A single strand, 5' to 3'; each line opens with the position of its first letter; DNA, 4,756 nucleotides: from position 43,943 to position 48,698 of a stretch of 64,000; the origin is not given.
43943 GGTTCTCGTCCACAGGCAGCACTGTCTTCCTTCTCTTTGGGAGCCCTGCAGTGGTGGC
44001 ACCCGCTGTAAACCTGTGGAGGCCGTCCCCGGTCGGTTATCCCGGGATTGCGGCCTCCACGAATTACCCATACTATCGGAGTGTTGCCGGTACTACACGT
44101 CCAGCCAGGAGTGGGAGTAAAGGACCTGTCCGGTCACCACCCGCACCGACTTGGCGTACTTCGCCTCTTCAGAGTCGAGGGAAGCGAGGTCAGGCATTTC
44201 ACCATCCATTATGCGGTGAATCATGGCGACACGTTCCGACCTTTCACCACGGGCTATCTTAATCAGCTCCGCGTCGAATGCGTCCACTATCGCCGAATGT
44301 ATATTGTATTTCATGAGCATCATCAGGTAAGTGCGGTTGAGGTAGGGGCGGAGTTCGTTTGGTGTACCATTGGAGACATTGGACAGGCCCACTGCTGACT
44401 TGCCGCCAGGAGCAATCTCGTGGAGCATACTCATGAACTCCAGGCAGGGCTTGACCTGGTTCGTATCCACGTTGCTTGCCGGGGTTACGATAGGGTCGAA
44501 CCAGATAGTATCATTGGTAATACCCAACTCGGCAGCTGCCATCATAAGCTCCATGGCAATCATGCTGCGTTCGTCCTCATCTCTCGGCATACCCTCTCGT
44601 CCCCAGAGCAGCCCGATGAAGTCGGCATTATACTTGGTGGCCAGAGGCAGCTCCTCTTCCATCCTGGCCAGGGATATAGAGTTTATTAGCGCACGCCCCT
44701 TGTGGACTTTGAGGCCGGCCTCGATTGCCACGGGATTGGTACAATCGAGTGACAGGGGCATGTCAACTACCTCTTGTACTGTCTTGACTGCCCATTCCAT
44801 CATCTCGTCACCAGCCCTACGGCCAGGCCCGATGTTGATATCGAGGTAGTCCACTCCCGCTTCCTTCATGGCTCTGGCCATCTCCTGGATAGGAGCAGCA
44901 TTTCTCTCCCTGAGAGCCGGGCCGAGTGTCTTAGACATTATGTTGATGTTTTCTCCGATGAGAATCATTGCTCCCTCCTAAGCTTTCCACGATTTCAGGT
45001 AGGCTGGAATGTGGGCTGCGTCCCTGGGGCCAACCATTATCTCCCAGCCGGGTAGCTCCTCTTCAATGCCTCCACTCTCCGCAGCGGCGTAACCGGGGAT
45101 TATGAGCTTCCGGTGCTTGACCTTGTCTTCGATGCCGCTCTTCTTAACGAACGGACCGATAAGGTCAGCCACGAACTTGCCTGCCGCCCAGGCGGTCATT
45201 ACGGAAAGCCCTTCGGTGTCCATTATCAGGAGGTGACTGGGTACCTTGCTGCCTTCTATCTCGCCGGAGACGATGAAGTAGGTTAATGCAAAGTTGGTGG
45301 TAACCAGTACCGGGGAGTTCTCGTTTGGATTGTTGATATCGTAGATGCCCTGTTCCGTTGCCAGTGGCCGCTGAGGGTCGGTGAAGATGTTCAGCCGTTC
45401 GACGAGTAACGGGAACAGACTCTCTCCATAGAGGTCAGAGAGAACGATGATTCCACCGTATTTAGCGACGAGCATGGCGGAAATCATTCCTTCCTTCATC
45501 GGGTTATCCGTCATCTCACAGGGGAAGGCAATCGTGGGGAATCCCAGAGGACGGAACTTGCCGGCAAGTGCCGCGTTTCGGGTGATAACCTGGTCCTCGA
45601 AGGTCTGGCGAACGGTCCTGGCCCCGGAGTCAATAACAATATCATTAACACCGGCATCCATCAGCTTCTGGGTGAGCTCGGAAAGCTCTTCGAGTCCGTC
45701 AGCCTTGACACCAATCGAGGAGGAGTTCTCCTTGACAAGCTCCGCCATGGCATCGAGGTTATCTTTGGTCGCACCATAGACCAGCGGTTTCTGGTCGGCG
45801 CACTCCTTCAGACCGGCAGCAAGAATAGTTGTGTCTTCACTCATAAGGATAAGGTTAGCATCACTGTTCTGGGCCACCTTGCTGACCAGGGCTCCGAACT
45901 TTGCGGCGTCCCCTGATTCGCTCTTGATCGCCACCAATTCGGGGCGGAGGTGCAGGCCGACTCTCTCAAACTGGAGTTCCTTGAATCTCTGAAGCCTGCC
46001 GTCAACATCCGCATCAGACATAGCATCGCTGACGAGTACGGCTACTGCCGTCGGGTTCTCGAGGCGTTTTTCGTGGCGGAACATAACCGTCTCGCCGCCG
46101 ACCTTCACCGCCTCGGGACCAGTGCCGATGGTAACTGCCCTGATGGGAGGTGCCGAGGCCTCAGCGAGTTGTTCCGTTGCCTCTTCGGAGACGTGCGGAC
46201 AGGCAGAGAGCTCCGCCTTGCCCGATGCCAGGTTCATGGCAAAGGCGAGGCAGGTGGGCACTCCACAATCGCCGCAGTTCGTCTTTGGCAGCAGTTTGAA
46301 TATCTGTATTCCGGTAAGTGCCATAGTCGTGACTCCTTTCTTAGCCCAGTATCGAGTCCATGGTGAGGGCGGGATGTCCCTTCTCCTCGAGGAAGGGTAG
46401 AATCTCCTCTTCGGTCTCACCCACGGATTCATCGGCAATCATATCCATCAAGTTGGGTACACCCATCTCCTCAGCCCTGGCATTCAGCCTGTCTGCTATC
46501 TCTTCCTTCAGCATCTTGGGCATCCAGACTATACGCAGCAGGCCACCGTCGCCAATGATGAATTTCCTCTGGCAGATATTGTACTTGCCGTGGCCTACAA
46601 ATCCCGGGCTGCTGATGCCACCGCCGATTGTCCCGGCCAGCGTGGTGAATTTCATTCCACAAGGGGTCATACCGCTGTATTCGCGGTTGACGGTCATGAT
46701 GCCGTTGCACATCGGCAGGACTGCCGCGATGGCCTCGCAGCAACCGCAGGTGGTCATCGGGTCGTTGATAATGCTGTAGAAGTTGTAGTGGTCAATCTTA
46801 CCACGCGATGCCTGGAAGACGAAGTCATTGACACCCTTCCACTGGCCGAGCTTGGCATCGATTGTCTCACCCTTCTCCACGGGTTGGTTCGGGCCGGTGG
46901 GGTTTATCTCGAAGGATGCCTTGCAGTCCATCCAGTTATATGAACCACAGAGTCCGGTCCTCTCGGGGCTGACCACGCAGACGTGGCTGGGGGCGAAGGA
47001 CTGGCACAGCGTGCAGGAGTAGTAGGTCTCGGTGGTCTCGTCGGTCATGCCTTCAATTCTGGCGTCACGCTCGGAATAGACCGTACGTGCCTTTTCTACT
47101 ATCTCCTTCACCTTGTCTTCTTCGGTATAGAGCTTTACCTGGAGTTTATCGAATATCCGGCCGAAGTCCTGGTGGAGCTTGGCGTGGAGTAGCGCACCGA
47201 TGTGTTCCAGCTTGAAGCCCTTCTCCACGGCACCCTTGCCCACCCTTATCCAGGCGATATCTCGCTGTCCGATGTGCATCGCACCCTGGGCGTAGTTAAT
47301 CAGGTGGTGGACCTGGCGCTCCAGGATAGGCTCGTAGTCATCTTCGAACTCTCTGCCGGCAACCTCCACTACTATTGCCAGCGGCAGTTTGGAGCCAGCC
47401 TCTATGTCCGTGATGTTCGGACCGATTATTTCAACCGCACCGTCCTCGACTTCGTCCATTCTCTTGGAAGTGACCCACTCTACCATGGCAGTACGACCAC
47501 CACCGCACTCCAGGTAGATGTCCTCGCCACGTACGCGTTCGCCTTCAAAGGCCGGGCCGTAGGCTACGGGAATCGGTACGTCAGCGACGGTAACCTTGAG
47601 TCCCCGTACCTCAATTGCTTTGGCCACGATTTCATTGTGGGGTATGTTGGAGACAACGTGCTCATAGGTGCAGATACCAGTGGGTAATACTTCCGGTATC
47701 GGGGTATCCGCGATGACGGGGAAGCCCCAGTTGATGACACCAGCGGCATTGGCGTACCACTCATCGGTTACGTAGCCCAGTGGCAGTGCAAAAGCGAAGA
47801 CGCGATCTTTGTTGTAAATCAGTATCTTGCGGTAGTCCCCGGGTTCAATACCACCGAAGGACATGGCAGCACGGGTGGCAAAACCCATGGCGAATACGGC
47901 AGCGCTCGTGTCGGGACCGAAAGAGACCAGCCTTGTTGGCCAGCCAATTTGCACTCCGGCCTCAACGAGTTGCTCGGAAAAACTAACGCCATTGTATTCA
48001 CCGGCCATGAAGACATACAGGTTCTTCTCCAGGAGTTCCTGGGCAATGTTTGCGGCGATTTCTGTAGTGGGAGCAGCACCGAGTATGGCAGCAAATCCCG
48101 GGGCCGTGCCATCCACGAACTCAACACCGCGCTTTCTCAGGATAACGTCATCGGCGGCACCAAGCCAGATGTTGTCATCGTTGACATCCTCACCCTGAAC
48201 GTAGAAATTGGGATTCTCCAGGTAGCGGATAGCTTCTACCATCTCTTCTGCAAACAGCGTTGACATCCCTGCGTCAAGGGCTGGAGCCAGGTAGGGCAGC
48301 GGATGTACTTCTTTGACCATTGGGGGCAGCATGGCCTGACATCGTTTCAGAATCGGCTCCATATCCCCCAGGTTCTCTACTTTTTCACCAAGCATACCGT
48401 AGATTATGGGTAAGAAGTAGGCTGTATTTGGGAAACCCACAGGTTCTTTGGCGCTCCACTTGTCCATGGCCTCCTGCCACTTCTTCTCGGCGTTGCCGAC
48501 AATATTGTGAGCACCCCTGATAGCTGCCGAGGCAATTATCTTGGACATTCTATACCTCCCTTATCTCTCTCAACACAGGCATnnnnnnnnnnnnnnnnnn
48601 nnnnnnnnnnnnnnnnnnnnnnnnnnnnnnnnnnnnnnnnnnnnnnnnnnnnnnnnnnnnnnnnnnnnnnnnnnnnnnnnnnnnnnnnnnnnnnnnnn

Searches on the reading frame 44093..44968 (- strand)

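Call 50: search_protein_families(library=pfam, proteins=[window:44093-44968:-], max_evalue=0.001)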
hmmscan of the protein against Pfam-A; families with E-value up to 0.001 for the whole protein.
window:44093-44968:- (291 aa): 1 family
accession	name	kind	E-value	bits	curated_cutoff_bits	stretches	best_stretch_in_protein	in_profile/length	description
PF00809.28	Pterin_bind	-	1.4e-15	58.1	25.5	1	25-201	21-210/244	Pterin binding enzyme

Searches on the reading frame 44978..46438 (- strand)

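Call 50: search_protein_families(library=pfam, proteins=[window:44978-46438:-], max_evalue=0.001)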
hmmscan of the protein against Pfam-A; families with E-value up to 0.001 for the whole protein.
window:44978-46438:- (486 aa): 2 families
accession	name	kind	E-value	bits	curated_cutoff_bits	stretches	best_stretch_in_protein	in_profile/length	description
PF03599.22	CdhD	-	1.1e-98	330.9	24.8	1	102-480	2-386/387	CO dehydrogenase/acetyl-CoA synthase delta subunit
PF04060.18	FeS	-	7.1e-14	51.7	23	1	50-82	1-33/33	Putative Fe-S cluster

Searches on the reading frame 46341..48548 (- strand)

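Call 50: search_protein_families(library=pfam, proteins=[window:46341-48548:-], max_evalue=0.001)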
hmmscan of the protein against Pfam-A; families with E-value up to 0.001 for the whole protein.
window:46341-48548:- (735 aa): 3 families
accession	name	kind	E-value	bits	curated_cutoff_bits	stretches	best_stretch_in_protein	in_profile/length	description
PF19436.4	ACS_CODH_B_C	-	2.9e-122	407.3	25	1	491-733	1-244/245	ACS/CODH beta subunit C-terminal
PF03598.20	CdhC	-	1.5e-66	223.5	24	1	326-480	1-155/155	CO dehydrogenase/acetyl-CoA synthase complex beta subunit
PF18537.6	CODH_A_N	-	1.8e-28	98.8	32.2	1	21-110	1-83/83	Carbon monoxide dehydrogenase subunit alpha N-terminal domain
